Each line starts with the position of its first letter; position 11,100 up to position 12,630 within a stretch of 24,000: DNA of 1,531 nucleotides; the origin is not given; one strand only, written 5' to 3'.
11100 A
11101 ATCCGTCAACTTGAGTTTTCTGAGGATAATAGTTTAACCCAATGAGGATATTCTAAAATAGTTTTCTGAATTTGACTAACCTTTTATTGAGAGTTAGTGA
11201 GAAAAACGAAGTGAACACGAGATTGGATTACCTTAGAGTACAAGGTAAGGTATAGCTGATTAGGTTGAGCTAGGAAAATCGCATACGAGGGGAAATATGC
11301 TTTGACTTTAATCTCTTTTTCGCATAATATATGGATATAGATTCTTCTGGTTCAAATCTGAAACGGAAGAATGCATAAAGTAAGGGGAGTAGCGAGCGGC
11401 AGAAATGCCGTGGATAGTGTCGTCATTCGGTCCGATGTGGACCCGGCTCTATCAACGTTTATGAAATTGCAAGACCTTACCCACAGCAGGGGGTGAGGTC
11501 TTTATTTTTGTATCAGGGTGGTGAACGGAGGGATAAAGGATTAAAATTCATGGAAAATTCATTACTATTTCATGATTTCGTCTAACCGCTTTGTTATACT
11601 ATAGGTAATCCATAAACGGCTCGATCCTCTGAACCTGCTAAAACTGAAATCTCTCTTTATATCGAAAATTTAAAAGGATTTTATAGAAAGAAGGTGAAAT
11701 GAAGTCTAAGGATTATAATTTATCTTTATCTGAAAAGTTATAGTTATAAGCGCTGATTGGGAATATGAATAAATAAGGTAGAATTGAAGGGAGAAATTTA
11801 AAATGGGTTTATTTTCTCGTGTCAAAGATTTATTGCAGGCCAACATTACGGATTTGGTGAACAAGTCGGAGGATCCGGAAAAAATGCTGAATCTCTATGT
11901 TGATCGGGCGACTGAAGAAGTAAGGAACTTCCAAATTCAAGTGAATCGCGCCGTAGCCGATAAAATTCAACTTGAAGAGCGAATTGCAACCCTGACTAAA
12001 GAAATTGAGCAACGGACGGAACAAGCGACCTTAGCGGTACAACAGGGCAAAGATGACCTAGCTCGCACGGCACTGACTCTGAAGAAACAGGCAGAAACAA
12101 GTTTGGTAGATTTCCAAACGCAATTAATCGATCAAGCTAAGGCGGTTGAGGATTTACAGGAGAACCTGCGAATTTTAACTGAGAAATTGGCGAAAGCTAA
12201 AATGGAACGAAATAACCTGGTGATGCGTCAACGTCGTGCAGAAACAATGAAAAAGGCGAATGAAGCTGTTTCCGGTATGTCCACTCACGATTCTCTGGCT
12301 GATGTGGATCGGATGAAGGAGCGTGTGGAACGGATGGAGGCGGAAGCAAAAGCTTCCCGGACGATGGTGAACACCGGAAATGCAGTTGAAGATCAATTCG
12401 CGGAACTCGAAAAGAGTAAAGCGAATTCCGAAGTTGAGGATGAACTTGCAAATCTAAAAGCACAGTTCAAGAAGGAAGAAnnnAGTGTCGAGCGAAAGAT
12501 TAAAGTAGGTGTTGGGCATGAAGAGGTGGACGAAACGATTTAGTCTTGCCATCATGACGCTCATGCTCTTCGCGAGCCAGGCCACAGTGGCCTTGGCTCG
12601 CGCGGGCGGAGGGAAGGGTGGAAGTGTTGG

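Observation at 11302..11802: Second Mn2+ (yybP-ykoY) riboswitch with no transporter downstream; the next gene is pspA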

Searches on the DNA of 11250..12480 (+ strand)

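Call 4: search_rna_families(source=window, start=11250, end=11850, threshold=evalue, max_evalue=10, show_alignments=5)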
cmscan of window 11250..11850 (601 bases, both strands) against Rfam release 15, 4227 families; matches with E-value up to 10: 5.
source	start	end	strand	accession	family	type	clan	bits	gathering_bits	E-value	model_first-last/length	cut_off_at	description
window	11377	11527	+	RF00080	Manganese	Cis-reg; riboswitch;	-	28.3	45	6.4e-06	1-177/177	no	Manganese Mn2+ riboswitch aptamer (yybP-ykoY)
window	11389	11507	+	RF02617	SSRC10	Gene; sRNA;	-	18.2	56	0.65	1-113/113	no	Streptococcus sRNA 10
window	11695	11733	+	RF01626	ceN30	Gene; snRNA; snoRNA; CD-box;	-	16.9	65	1.1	29-68/73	no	Caenorhabditis snoRNA ceN30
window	11697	11733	+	RF00071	SNORD73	Gene; snRNA; snoRNA; CD-box;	-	16.8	42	6.6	30-68/72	no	Small nucleolar RNA SNORD73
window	11642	11703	+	RF01705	Flavo-1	Gene; sRNA;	-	15.2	42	2.9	16-62/76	no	Flavo-1 RNA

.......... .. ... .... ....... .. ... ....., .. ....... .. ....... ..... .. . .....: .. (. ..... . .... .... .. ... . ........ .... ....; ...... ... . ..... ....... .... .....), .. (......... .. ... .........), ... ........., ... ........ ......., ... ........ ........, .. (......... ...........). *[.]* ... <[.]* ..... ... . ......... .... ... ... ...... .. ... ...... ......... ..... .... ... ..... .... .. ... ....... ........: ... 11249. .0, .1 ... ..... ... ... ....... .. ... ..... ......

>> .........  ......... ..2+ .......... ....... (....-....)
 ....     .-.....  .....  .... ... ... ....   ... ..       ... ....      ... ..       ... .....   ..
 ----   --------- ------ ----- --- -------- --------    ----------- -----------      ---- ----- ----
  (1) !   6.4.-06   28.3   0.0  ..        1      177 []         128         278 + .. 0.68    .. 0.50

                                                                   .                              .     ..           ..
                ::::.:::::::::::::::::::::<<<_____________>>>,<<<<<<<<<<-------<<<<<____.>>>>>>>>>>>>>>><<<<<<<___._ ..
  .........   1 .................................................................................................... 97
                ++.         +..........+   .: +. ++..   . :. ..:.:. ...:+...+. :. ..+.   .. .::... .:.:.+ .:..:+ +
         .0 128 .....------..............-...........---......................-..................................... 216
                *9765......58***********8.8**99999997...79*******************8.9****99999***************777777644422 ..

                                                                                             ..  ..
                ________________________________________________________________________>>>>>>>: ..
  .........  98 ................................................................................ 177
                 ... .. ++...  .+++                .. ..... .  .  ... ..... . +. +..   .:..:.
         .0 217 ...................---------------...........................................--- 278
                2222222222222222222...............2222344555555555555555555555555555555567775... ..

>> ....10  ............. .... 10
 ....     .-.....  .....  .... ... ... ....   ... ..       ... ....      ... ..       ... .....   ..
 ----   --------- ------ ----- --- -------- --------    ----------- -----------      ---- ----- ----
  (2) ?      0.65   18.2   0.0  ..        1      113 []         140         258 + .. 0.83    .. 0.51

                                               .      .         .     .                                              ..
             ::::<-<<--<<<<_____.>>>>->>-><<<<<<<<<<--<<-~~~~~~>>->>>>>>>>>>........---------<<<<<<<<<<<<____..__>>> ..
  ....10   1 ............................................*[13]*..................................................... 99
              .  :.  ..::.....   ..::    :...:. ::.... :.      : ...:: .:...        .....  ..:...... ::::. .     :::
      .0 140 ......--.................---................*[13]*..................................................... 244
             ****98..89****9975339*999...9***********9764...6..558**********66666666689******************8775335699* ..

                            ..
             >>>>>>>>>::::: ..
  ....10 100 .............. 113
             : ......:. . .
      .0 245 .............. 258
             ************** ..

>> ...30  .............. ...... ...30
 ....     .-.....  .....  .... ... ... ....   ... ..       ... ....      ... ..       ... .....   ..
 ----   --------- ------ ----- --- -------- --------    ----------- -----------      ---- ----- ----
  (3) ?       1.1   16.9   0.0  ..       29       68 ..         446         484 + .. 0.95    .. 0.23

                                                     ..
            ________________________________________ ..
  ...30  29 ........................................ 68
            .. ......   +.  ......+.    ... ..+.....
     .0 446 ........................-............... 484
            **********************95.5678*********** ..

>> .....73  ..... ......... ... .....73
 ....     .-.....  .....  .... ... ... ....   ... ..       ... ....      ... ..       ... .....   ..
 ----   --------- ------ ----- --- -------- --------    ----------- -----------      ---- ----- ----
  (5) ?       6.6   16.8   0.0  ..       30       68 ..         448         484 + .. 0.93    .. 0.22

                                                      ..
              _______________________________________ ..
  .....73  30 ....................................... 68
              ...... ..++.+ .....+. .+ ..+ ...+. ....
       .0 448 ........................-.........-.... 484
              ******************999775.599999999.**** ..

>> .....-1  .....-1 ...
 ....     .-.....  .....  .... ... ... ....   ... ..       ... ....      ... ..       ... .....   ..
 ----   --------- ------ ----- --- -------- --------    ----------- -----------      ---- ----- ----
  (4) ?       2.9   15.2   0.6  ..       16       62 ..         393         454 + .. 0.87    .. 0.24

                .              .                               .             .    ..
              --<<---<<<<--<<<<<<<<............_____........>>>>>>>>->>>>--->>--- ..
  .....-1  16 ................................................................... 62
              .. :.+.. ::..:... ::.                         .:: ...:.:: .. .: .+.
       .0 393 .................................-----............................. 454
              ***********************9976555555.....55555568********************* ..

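Call 25: build_rna_model(alignment_id=A3, structure=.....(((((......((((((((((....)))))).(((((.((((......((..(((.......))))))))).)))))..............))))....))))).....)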
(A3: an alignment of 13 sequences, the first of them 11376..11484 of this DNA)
Model R1 built from alignment A3 (13 sequences, 114 columns); structure: as given.
model positions 109; base pairs 29; branch points 1; effective number of sequences 1.41; information 0.59 bits per position. Calibrated on 0.2 Mb of random sequence (short: E-values are rough).
structure used (alignment columns):
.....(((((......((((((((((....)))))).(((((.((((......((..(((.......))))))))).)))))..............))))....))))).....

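Call 28: search_with_rna_model(model_id=R1, sources=[window, L003, L004, L005, L006, L007, L008, L009, L010, L011, L012, L013, L014, L015, L016, L017, L018, L019, L020, L021, L022, L023, L024, L025, L026, L027, L028, L029, L030, L031, L032, L033, L034, L035, L036, L037, L038, L039, L040, L041, L042, L043, L044, L045, L046, L047, L048, L049, L050, L051, L052, L053, L054, L055, L056, L057, L058, L059, L060, L061, L062, L063, L064, L065, L066, L067, L068, L069, L070, L071, L072, L073, L074, L075, L076, L077, L078, L079, L080], max_evalue=1, make_alignment=true)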
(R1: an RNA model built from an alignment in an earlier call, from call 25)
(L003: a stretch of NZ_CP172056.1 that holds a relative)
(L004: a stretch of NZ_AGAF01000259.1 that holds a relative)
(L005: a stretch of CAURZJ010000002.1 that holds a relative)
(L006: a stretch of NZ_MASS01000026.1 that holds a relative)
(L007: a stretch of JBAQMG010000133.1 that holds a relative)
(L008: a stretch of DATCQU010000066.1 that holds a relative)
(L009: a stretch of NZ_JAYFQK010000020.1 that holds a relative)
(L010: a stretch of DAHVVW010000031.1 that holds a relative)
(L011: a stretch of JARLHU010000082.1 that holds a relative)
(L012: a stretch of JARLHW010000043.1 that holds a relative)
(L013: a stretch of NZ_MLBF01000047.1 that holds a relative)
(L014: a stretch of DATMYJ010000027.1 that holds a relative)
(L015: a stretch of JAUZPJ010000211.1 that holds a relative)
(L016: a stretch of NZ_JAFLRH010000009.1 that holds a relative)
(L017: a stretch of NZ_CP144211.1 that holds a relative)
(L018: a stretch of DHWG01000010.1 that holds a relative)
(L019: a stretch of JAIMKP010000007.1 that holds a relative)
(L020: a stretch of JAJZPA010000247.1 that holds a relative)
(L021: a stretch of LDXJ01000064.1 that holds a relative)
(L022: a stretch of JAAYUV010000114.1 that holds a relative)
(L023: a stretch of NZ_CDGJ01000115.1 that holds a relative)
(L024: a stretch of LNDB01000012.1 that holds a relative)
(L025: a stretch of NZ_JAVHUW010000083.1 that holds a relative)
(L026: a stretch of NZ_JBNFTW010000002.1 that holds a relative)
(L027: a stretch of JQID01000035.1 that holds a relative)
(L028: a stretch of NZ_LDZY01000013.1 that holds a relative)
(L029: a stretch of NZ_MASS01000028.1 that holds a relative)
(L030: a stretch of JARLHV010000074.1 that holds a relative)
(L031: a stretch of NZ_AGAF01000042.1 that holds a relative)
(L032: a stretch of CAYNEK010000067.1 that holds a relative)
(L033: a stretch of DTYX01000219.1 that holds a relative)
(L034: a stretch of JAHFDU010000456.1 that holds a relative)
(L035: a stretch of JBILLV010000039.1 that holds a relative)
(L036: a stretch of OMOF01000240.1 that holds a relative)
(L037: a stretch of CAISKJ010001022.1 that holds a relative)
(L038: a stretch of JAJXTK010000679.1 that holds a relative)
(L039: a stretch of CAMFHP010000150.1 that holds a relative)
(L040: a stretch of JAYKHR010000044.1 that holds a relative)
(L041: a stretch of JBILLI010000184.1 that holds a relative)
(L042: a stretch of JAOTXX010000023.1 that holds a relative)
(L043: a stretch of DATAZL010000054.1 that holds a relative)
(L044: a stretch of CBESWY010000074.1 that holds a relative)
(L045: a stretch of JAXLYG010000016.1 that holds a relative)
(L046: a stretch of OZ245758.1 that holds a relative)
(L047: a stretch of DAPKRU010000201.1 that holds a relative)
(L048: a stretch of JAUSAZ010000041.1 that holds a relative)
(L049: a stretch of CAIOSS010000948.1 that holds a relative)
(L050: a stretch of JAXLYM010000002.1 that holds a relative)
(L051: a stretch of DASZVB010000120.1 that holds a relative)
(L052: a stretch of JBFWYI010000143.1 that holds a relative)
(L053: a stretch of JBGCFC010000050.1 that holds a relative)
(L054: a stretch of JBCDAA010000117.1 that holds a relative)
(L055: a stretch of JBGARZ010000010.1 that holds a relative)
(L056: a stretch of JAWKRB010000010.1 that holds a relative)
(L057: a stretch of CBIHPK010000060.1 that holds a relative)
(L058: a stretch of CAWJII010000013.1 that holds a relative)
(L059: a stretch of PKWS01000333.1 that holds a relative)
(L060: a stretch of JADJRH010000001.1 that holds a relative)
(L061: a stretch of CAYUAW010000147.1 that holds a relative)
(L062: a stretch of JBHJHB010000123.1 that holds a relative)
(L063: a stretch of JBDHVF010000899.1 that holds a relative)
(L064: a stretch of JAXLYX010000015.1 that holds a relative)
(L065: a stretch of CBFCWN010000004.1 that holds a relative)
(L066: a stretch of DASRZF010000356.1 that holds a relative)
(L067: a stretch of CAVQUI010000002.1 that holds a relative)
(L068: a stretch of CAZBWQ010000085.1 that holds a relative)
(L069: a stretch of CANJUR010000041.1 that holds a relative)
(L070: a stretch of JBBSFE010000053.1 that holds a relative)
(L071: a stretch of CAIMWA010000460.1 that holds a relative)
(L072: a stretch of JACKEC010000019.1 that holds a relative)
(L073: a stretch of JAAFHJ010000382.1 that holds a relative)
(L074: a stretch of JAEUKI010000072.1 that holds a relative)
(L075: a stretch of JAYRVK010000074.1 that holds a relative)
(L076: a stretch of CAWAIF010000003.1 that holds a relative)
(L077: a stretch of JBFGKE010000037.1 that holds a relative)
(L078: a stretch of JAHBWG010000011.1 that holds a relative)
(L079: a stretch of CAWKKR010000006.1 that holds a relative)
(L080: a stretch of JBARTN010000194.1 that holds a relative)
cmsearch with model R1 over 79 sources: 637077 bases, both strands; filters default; matches with E-value up to 1: 17.
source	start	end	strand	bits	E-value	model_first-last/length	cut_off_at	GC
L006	3579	3686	+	120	1.1e-34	1-109/109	no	0.53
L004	3578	3685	+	119.3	1.8e-34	1-109/109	no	0.53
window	11376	11484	+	114.9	4.7e-33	1-109/109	no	0.5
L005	3472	3577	+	113.3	1.5e-32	1-109/109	no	0.54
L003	3550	3656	+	110.9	8.5e-32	1-109/109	no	0.5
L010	3663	3771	+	105.6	4.3e-30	1-109/109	no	0.53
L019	3656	3766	+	104.3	1.1e-29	1-109/109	no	0.54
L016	3256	3365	+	102.9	3e-29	1-109/109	no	0.54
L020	535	645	+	102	5.7e-29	1-109/109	no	0.56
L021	3539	3648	+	98.3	9e-28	1-109/109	no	0.54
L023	3573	3681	+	98.2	9.8e-28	1-109/109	no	0.53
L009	3595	3700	+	96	4.7e-27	1-109/109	no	0.49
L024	3705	3811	+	87.3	2.8e-24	1-109/109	no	0.5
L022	3666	3778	+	83.2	5.4e-23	1-109/109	no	0.5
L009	1279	1376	-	36.3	4.4e-08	1-109/109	no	0.45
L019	2945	3064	-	31.8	1.2e-06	1-109/109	no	0.48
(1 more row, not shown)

Alignment A4: 17 matches aligned to the model, 134 columns, each read 5' to 3' on its own strand. Consensus structure (alignment columns), stored with it:
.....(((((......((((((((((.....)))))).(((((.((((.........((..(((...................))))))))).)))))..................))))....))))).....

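Call 36: search_rna_families(sources=[L003, L004, L005, L006, L009, L010, L016, L019, L020, L021, L022, L023, L024], threshold=gathering)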
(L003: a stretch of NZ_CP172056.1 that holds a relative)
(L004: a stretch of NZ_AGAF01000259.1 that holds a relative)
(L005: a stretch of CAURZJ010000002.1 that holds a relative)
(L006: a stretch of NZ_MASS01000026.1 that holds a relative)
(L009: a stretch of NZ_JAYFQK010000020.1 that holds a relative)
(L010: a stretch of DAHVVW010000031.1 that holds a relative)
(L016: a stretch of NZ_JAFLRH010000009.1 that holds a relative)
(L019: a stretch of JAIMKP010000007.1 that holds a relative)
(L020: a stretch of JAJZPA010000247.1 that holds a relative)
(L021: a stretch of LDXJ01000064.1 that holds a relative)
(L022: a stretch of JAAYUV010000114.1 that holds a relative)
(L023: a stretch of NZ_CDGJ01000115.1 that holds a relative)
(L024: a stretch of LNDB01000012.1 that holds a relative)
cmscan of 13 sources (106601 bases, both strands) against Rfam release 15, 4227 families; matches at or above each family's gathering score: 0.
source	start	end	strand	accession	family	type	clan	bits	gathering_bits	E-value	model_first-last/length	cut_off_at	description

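Call 47: search_with_rna_model(model_id=R1, sources=[L081, L082], max_evalue=10, show_alignments=3)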
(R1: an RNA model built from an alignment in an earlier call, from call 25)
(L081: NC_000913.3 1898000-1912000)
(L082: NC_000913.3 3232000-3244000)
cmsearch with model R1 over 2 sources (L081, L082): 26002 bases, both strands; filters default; matches with E-value up to 10: 2.
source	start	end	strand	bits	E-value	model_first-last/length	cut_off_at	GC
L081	7462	7576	+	17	0.0025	1-109/109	no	0.49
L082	6372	6504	+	13.6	0.031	1-109/109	no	0.49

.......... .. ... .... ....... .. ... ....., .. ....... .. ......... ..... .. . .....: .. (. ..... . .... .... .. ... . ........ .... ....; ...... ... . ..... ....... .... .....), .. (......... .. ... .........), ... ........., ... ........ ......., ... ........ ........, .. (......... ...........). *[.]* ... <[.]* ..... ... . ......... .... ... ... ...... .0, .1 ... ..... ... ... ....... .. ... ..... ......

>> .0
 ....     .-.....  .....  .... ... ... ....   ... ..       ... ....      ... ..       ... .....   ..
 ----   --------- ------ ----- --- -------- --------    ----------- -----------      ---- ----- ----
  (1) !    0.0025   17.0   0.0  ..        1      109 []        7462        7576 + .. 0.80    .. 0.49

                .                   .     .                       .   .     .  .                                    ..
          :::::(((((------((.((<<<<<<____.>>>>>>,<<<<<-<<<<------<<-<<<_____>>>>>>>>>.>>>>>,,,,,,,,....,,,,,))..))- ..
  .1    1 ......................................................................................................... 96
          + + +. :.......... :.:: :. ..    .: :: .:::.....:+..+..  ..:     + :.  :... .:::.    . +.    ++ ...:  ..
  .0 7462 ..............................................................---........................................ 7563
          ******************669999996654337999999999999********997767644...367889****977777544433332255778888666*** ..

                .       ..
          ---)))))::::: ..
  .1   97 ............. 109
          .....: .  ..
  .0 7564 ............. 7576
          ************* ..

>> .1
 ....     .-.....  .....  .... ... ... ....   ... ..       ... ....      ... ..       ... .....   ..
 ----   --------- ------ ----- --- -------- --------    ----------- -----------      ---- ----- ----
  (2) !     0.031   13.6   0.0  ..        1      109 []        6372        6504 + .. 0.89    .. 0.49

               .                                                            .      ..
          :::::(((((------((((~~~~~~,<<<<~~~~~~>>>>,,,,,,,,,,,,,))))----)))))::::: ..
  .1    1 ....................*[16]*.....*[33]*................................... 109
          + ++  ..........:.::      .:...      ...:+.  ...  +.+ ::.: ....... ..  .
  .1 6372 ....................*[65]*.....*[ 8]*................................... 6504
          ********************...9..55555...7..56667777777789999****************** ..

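Call 78: search_with_rna_model(model_id=R1, sources=[L083, L084, L085, L086, L087, L088, L089], max_evalue=0.01)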
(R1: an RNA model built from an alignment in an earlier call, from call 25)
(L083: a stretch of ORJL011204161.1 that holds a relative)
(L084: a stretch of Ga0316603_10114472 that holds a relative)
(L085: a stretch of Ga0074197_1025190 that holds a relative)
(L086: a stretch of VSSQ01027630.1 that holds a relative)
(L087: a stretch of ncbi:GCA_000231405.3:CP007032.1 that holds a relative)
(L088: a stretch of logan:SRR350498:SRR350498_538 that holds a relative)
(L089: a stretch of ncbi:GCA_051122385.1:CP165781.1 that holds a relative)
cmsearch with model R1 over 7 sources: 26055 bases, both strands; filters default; matches with E-value up to 0.01: 7.
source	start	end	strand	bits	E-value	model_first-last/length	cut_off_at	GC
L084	239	344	-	112.3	1.3e-33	1-109/109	no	0.55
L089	2550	2656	+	110.9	3.5e-33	1-109/109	no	0.5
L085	999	1108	-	107.2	5.4e-32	1-109/109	no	0.55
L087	2573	2681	+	106.2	1.1e-31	1-109/109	no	0.5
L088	2502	2610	+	106.2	1.1e-31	1-109/109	no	0.5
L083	2260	2369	+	94.6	5.3e-28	1-109/109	no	0.47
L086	1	69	-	53.6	5.8e-15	1-72/109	3'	0.52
